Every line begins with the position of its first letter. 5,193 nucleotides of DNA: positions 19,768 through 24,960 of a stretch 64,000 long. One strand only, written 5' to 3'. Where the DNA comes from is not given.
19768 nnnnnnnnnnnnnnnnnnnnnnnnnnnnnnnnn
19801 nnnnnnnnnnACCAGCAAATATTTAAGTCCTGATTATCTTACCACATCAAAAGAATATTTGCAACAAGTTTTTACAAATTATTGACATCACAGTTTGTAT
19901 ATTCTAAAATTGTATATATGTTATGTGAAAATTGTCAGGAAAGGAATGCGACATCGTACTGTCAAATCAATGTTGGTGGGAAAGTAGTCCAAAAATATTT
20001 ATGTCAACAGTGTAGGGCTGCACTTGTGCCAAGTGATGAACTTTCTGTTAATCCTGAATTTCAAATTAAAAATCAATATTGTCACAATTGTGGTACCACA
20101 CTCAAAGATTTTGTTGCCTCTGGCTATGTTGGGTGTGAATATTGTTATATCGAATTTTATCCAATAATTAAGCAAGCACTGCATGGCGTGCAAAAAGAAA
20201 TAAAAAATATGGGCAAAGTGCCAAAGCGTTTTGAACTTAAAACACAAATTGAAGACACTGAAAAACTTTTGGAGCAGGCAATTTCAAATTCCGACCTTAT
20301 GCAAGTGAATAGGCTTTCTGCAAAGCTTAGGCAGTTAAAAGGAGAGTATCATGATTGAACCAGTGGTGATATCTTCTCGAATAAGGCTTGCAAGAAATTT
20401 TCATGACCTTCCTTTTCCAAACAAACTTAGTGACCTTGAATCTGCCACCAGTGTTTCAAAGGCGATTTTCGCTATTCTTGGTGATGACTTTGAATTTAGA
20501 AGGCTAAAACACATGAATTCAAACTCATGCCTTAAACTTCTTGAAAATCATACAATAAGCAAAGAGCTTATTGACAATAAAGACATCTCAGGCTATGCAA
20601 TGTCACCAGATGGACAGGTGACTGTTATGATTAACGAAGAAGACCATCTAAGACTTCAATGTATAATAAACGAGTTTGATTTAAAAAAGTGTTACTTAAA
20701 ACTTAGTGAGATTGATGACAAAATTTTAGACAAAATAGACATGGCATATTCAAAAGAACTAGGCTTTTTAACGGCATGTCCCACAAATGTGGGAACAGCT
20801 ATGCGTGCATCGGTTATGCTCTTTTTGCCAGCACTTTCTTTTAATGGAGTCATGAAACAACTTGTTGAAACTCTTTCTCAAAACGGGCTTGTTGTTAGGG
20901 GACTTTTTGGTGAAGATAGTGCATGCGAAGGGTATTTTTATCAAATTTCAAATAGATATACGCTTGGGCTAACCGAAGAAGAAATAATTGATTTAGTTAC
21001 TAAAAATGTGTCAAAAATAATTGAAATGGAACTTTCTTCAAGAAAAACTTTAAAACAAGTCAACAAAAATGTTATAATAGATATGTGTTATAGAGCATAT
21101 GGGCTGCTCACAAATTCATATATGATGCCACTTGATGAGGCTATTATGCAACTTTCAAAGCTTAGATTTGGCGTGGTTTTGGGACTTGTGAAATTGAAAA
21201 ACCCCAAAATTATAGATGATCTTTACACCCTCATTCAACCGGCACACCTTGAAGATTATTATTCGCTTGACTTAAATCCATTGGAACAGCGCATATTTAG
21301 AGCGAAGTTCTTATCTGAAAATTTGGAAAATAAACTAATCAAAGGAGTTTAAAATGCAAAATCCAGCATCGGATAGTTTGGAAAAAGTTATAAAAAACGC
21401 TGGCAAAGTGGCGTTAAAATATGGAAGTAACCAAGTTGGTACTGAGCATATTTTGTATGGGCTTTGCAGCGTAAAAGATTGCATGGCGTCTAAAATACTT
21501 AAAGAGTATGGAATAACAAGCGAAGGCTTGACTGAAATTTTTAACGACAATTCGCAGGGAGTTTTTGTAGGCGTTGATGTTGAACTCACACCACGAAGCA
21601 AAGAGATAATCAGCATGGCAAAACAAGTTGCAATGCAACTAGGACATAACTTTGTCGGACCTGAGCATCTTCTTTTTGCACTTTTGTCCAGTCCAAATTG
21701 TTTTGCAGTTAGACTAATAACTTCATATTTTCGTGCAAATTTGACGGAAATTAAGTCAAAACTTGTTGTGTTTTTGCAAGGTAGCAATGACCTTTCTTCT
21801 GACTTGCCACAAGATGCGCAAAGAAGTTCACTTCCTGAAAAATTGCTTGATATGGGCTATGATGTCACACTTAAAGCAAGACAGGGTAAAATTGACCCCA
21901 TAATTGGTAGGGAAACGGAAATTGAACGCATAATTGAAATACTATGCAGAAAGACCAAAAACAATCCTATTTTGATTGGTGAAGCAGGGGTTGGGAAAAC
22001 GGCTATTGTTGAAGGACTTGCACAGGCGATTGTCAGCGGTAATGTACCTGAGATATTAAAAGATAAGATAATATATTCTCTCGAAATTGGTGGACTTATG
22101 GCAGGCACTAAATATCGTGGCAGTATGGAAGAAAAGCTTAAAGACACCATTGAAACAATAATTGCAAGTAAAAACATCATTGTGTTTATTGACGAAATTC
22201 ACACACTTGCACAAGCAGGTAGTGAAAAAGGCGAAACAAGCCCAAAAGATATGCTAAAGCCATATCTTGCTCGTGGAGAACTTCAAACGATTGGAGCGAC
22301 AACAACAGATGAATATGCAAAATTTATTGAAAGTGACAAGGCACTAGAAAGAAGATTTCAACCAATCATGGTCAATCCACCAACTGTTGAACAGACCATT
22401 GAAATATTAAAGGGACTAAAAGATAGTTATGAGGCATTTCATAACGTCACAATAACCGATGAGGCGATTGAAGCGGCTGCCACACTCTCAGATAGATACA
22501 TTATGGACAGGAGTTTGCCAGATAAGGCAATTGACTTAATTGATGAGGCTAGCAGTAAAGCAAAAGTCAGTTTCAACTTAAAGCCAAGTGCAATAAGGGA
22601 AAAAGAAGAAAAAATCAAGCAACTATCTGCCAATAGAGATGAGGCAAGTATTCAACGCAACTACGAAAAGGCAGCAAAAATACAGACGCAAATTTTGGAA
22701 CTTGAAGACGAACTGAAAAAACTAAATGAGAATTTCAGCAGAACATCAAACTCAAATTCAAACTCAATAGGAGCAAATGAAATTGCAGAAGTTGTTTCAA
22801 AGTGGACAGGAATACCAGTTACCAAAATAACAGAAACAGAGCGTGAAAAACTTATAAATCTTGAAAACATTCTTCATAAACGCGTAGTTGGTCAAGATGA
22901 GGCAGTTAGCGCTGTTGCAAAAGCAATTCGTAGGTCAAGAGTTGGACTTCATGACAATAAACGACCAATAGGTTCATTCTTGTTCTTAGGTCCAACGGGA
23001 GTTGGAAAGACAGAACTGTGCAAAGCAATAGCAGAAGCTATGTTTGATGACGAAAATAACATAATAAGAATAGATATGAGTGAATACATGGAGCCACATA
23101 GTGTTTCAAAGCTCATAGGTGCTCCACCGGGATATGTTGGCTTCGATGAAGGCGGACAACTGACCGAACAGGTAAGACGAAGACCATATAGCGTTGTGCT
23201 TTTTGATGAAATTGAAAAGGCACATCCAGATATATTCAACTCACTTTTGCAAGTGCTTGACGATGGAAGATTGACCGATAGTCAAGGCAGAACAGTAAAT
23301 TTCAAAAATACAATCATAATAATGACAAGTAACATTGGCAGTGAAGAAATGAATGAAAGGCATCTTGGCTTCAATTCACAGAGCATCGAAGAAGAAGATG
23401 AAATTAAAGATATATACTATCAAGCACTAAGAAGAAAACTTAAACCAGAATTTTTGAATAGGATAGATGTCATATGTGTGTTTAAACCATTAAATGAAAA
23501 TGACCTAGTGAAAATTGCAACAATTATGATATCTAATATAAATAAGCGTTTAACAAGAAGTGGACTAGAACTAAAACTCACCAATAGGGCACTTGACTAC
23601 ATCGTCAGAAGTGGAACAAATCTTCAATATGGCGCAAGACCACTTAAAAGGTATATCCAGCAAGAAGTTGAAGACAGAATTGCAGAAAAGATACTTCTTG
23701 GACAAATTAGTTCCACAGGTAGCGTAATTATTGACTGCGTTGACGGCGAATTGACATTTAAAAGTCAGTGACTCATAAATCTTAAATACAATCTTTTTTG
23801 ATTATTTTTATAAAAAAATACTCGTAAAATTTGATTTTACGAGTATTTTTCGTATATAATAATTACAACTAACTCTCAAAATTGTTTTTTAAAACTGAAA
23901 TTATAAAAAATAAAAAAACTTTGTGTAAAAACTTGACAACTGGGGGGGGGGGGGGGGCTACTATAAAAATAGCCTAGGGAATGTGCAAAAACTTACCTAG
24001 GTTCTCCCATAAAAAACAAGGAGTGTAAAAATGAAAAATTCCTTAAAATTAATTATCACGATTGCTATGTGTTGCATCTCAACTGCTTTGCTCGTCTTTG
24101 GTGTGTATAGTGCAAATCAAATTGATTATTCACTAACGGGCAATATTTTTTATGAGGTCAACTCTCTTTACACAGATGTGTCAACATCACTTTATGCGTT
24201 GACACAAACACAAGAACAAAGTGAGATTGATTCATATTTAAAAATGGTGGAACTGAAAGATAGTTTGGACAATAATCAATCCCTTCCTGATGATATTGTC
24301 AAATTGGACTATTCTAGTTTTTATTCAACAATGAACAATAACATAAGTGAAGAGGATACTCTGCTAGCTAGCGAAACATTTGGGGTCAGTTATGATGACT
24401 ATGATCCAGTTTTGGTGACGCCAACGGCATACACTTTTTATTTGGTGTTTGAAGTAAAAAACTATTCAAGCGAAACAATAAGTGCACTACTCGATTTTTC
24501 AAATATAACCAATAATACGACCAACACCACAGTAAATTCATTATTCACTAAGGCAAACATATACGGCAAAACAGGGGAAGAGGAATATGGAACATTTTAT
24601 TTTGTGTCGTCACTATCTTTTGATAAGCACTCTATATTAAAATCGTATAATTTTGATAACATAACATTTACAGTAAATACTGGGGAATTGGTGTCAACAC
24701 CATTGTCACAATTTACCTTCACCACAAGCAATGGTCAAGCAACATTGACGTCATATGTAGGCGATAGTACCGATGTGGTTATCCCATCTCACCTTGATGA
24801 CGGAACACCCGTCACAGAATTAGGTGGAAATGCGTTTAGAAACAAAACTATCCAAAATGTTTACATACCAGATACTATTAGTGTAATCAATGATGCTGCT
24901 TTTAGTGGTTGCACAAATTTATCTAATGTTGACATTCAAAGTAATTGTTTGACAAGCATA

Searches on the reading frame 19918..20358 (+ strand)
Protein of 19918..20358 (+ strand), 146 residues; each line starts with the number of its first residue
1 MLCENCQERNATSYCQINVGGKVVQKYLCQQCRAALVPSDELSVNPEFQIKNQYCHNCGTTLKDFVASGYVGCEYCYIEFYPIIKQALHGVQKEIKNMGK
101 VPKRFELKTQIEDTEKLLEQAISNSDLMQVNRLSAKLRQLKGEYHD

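Call 49: find_encoding_contigs(protein=window:19918-20358:+, flank=4500, max_places=10)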
Protein window:19918-20358:+ (146 aa): 4 contigs read that carry it; 4 places shown.
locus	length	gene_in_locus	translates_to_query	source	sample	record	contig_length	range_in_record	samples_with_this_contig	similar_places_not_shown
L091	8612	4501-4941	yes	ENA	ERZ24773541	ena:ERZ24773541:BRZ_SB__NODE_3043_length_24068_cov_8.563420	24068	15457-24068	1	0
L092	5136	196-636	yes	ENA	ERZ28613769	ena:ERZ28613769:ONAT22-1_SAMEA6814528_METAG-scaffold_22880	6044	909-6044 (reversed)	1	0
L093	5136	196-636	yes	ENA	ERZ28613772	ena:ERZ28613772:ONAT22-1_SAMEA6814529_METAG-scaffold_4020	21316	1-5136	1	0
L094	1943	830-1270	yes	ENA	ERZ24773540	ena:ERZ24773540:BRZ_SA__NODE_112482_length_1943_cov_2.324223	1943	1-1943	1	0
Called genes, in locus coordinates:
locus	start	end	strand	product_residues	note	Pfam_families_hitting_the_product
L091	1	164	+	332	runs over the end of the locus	PF00579:tRNA-synt_1b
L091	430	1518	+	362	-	PF01381:HTH_3 (weak)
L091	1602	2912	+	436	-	PF00583:Acetyltransf_1, PF13508:Acetyltransf_7 (weak), PF03747:ADP_ribosyl_GH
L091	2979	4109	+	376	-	-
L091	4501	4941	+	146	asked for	-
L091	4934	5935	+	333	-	PF00217:ATP-gua_Ptrans, PF27454:McsB_C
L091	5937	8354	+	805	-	PF02861:Clp_N, PF13191:AAA_16 (weak), PF00004:AAA, PF17871:AAA_lid_9, PF00004:AAA, PF07724:AAA_2, PF07728:AAA_5, PF10431:ClpB_D2-small, +8 more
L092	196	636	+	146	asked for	-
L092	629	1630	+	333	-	PF00217:ATP-gua_Ptrans, PF27454:McsB_C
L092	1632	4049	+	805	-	PF02861:Clp_N, PF13191:AAA_16 (weak), PF00004:AAA, PF17871:AAA_lid_9, PF00004:AAA, PF07724:AAA_2, PF07728:AAA_5, PF10431:ClpB_D2-small, +8 more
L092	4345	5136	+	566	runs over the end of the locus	?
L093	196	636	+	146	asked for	-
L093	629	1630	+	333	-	PF00217:ATP-gua_Ptrans, PF27454:McsB_C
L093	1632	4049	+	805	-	PF02861:Clp_N, PF13191:AAA_16 (weak), PF00004:AAA, PF17871:AAA_lid_9, PF00004:AAA, PF07724:AAA_2, PF07728:AAA_5, PF10431:ClpB_D2-small, +8 more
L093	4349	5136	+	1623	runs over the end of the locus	PF13306:LRR_5, PF25421:DUF7891 (faint), PF12799:LRR_4 (faint), PF13855:LRR_8 (weak), PF13306:LRR_5, PF13306:LRR_5, PF13855:LRR_8 (weak), PF13306:LRR_5, +1 more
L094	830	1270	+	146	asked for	-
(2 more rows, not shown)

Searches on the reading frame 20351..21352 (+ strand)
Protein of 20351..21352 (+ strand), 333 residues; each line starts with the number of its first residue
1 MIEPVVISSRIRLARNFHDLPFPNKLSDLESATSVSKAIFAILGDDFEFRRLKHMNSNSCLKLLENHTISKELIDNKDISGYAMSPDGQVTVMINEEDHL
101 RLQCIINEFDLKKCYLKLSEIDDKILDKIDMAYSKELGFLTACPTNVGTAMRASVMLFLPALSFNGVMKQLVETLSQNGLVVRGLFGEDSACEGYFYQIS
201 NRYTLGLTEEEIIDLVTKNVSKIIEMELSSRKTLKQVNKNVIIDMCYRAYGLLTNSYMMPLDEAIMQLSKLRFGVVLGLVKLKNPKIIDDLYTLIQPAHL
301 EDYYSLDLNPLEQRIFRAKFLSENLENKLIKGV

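Call 6: search_protein_families(library=pfam, proteins=[window:20351-21352:+])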
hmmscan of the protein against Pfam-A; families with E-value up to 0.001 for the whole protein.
window:20351-21352:+ (333 aa): 1 family
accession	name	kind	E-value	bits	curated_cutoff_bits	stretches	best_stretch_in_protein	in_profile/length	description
PF00217.24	ATP-gua_Ptrans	-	9.2e-58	195.4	22.4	1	45-227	17-200/203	ATP:guanido phosphotransferase, C-terminal catalytic domain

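Call 21: find_encoding_contigs(protein=window:20351-21352:+, flank=4500, max_places=10)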
Protein window:20351-21352:+ (333 aa): 2 contigs read that carry it; 2 places shown.
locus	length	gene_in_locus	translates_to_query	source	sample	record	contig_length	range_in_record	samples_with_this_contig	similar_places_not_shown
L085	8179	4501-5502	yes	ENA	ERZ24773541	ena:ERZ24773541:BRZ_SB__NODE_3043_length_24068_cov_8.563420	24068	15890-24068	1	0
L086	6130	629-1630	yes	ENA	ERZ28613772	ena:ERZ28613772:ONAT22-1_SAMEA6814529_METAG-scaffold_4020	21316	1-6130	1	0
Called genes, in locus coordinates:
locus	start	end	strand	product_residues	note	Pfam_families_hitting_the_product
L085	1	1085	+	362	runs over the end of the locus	PF01381:HTH_3 (weak)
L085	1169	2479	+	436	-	PF00583:Acetyltransf_1, PF13508:Acetyltransf_7 (weak), PF03747:ADP_ribosyl_GH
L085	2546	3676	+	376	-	-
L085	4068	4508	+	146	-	-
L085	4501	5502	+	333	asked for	PF00217:ATP-gua_Ptrans, PF27454:McsB_C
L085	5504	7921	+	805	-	PF02861:Clp_N, PF13191:AAA_16 (weak), PF00004:AAA, PF17871:AAA_lid_9, PF00004:AAA, PF07724:AAA_2, PF07728:AAA_5, PF10431:ClpB_D2-small, +8 more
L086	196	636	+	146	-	-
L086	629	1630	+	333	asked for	PF00217:ATP-gua_Ptrans, PF27454:McsB_C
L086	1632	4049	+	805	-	PF02861:Clp_N, PF13191:AAA_16 (weak), PF00004:AAA, PF17871:AAA_lid_9, PF00004:AAA, PF07724:AAA_2, PF07728:AAA_5, PF10431:ClpB_D2-small, +8 more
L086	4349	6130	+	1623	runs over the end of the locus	PF13306:LRR_5, PF25421:DUF7891 (faint), PF12799:LRR_4 (faint), PF13855:LRR_8 (weak), PF13306:LRR_5, PF13306:LRR_5, PF13855:LRR_8 (weak), PF13306:LRR_5, +1 more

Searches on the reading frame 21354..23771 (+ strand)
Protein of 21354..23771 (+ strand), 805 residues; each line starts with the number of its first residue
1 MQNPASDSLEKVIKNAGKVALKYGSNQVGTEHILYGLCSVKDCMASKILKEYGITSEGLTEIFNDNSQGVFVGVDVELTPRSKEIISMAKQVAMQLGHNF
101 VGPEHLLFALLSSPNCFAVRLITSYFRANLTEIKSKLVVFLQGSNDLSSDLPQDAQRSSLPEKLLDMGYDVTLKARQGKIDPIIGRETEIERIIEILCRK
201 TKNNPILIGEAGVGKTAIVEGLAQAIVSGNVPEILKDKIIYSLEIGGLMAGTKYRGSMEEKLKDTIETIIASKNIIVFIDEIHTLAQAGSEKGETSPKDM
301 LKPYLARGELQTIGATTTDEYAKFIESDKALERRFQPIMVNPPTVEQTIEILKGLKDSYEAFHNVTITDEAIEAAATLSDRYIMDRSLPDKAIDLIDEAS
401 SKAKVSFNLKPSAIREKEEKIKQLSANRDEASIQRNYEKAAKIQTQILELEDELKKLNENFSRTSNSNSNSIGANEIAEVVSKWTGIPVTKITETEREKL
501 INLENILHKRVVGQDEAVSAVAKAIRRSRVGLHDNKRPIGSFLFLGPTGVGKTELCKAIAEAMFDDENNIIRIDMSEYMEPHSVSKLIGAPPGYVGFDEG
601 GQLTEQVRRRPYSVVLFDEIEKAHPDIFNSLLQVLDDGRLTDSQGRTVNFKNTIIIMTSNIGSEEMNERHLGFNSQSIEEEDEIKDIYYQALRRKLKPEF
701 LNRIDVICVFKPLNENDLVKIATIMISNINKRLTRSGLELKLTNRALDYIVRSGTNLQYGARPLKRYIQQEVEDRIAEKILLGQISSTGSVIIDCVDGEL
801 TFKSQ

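Call 6: search_protein_families(library=pfam, proteins=[window:21354-23771:+])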
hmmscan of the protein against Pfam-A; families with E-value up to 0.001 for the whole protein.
window:21354-23771:+ (805 aa): 29 families (the best 25 are shown)
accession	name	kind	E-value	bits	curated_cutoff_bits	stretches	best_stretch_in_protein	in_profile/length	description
PF07724.20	AAA_2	-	7e-72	241.3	27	1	537-707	1-166/166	AAA domain (Cdc48 subfamily)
PF17871.7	AAA_lid_9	-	2.9e-32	111.1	22.8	1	344-445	1-102/104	AAA lid domain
PF00004.35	AAA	-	6.9e-24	85.2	21.2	2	206-336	2-124/131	ATPase family associated with various cellular activities (AAA)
PF10431.15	ClpB_D2-small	-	2.9e-23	82.1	21.9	1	713-792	1-80/81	C-terminal, D2-small domain, of ClpB protein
PF07728.20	AAA_5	-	8.3e-20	71.7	22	1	542-665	2-127/139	AAA domain (dynein-related subfamily)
PF02861.25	Clp_N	-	1e-17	64.4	20.7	2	89-123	1-35/53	Clp amino terminal domain, pathogenicity island component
PF13191.12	AAA_16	-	1.8e-11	45.3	32.6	1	183-228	2-50/167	AAA ATPase domain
PF13401.12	AAA_22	-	1.7e-09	38.5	27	1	542-637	8-110/130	AAA domain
PF12775.13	AAA_7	-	3.5e-09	36.9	25.8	0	541-588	35-82/181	P-loop containing dynein motor region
PF00158.32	Sigma54_activat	-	4.7e-09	36.6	20.2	1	541-661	24-143/168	Sigma-54 interaction domain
PF05621.17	TniB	-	1e-07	32.1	22.4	1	204-340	37-184/189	Bacterial TniB protein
PF20030.5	bpMoxR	-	1.5e-07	31.1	27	0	542-660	34-145/205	MoxR domain in the MoxR-vWA-beta-propeller ternary systems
PF13173.12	AAA_14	-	3.3e-07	30.8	27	0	543-638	6-88/129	AAA domain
PF20720.3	nSTAND3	-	5e-06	26.7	27.2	0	543-576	21-54/155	Novel STAND NTPase 3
PF05729.18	NACHT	-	2.9e-05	24.4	26.7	0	206-233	4-31/167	NACHT domain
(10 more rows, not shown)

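Call 9: find_encoding_contigs(protein=window:21354-23771:+, flank=3000, max_places=10)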
Protein window:21354-23771:+ (805 aa): 5 contigs read that carry it; 4 places shown.
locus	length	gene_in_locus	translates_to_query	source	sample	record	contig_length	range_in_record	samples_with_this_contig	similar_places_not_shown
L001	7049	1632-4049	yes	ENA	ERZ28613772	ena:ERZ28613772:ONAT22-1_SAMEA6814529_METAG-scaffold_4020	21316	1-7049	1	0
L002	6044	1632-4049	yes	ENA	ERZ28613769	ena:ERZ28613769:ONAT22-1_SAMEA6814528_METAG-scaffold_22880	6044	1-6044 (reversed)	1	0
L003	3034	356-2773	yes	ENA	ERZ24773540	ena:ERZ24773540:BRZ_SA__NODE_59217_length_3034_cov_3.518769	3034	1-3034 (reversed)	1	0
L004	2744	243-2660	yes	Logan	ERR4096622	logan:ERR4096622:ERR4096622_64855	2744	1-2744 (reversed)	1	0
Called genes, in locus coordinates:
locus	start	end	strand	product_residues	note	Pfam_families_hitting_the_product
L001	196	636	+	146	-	-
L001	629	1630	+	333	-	PF00217:ATP-gua_Ptrans, PF27454:McsB_C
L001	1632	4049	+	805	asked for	PF02861:Clp_N, PF13191:AAA_16 (weak), PF00004:AAA, PF17871:AAA_lid_9, PF00004:AAA, PF07724:AAA_2, PF07728:AAA_5, PF10431:ClpB_D2-small, +8 more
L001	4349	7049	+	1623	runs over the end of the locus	PF13306:LRR_5, PF25421:DUF7891 (faint), PF12799:LRR_4 (faint), PF13855:LRR_8 (weak), PF13306:LRR_5, PF13306:LRR_5, PF13855:LRR_8 (weak), PF13306:LRR_5, +1 more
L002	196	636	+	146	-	-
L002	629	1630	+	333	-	PF00217:ATP-gua_Ptrans, PF27454:McsB_C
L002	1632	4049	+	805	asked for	PF02861:Clp_N, PF13191:AAA_16 (weak), PF00004:AAA, PF17871:AAA_lid_9, PF00004:AAA, PF07724:AAA_2, PF07728:AAA_5, PF10431:ClpB_D2-small, +8 more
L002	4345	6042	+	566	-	?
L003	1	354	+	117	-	?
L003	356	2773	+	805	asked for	PF02861:Clp_N, PF13191:AAA_16 (weak), PF00004:AAA, PF17871:AAA_lid_9, PF00004:AAA, PF07724:AAA_2, PF07728:AAA_5, PF10431:ClpB_D2-small, +8 more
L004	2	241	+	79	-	?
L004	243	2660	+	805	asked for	PF02861:Clp_N, PF13191:AAA_16 (weak), PF00004:AAA, PF17871:AAA_lid_9, PF00004:AAA, PF07724:AAA_2, PF07728:AAA_5, PF10431:ClpB_D2-small, +8 more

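Call 14: find_related_loci(query=window:21354-23771:+, collection=genome_contigs, flank=3000)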
Query window:21354-23771:+ (805 aa) in genome_contigs; peptide patterns used: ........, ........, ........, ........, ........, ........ (x = any residue, [..] = any of these).
458 stretches matched a pattern; 186 encode a relative of the query (tblastn E <= 1e-3); the best 80 are kept; 80 distinct loci.
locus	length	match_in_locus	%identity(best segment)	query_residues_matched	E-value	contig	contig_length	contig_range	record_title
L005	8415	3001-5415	96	1-805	0e+0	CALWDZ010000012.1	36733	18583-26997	MAG: uncultured Clostridia bacterium isolate BRZ_KC__bin26 genome assembly, contig: BRZ_KC__NODE_1479_length_36733_cov_9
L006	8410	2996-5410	95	1-805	0e+0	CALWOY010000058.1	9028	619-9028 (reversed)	MAG: uncultured Clostridia bacterium isolate E30__bin7 genome assembly, contig: E30__k127_7433592, whole genome shotgun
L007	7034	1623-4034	93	1-805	0e+0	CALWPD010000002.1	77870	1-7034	MAG: uncultured Clostridia bacterium isolate BRZ_SB__bin85 genome assembly, contig: BRZ_SB__NODE_388_length_77870_cov_5.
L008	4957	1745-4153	94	1-805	0e+0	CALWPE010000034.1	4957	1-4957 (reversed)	MAG: uncultured Clostridia bacterium isolate E04__bin364 genome assembly, contig: E04__k127_6690434, whole genome shotgu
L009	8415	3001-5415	92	1-804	0e+0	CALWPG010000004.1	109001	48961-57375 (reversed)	MAG: uncultured Clostridia bacterium isolate BRZ_FI__bin11 genome assembly, contig: BRZ_FI__NODE_222_length_109001_cov_5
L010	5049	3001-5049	99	1-683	0e+0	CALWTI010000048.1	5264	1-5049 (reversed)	MAG: uncultured Clostridia bacterium isolate BRZ_FE__bin27 genome assembly, contig: BRZ_FE__NODE_18112_length_5264_cov_4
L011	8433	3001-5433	85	1-805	0e+0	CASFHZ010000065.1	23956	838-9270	uncultured Christensenella sp. isolate SI.B35.metabat-bins.175 genome assembly, contig: SI.B35.metabat-bins.175.fa_k141_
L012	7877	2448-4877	85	1-805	0e+0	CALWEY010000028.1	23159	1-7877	MAG: uncultured Clostridia bacterium isolate E02__bin162 genome assembly, contig: E02__k127_3633494, whole genome shotgu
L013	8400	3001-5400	84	1-804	0e+0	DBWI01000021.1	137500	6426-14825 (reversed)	MAG TPA_asm: Christensenella sp. UBA1242 UBA1242_contig_48456, whole genome shotgun sequence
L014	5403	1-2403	84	10-805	0e+0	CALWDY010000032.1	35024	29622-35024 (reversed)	MAG: uncultured Clostridia bacterium isolate E03__bin344 genome assembly, contig: E03__k127_4297382, whole genome shotgu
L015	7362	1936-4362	80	1-804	0e+0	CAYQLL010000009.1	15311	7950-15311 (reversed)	MAG TPA_asm: uncultured Christensenella sp. isolate binchicken_co354_243 genome assembly, contig: NODE_4299_length_15311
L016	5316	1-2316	99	10-805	0e+0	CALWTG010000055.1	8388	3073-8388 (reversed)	MAG: uncultured Clostridia bacterium isolate BRZ_AD__bin10 genome assembly, contig: BRZ_AD__NODE_7714_length_8388_cov_3.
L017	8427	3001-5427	79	1-805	0e+0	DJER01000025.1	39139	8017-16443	MAG TPA_asm: Christensenella sp. UBA5893 UBA5893_contig_6455, whole genome shotgun sequence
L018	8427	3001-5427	79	1-805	0e+0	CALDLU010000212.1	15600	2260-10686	MAG TPA_asm: uncultured Clostridia bacterium isolate SRR1747028_bin.21_CONCOCT_v1.1_MAG genome assembly, contig: ERZ8082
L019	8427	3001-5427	78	1-805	0e+0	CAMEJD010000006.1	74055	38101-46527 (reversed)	MAG: uncultured Clostridia bacterium isolate SRR15057924_bin.10_metaWRAP_v1.3_MAG genome assembly, contig: ERZ10407652.9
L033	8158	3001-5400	72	6-805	0e+0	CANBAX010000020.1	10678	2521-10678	MAG TPA_asm: uncultured Clostridia bacterium isolate SRR15322615_bin.1_metawrap_v1.3_MAG genome assembly, contig: NODE.1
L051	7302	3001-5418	70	6-802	0e+0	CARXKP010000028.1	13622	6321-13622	MAG TPA_asm: uncultured Eubacteriales bacterium isolate MGBC157798 genome assembly, contig: MGBC157798.28, whole genome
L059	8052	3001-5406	69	6-805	0e+0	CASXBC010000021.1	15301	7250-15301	MAG: uncultured bacterium isolate extra-ERR2136562.13_1677762874 genome assembly, contig: NODE_1141_length_15301_cov_3.9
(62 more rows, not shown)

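Call 51: search_protein_families(library=pfam, proteins=[L051:6243-7301:+, L059:7679-8050:+, L033:5606-6115:-], max_evalue=0.01)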
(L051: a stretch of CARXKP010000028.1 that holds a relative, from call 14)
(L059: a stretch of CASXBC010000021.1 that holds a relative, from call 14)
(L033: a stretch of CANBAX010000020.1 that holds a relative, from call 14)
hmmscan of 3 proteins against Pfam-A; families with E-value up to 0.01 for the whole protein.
L051:6243-7301:+ (353 aa): 1 family
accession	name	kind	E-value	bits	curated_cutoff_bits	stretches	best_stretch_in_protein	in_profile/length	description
PF09479.16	Flg_new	-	2.3e-14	53.7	27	1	173-241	1-65/65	Listeria-Bacteroides repeat domain (List_Bact_rpt)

L059:7679-8050:+ (124 aa): 1 family
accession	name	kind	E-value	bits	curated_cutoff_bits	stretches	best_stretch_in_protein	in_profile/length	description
PF09479.16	Flg_new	-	3.9e-05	24.1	27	1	80-115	8-43/65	Listeria-Bacteroides repeat domain (List_Bact_rpt)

L033:5606-6115:- (169 aa): 0 families

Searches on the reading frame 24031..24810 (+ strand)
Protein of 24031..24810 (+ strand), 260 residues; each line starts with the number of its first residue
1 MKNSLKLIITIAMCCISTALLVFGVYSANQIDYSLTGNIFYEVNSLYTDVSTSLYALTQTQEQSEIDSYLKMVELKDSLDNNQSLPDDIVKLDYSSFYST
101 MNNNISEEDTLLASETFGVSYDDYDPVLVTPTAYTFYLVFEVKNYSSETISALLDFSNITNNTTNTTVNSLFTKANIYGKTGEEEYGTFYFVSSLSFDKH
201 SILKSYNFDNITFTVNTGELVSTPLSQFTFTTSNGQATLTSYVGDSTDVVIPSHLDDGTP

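Call 19: find_homologous_proteins(query=window:24031-24810:+, max_evalue=0.00001)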
Query window:24031-24810:+ (260 aa): 1 proteins with E <= 0.00001 among 578 candidates.
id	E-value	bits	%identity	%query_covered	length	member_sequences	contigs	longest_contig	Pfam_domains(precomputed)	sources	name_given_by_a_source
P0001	5.7e-46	175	58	61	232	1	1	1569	-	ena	-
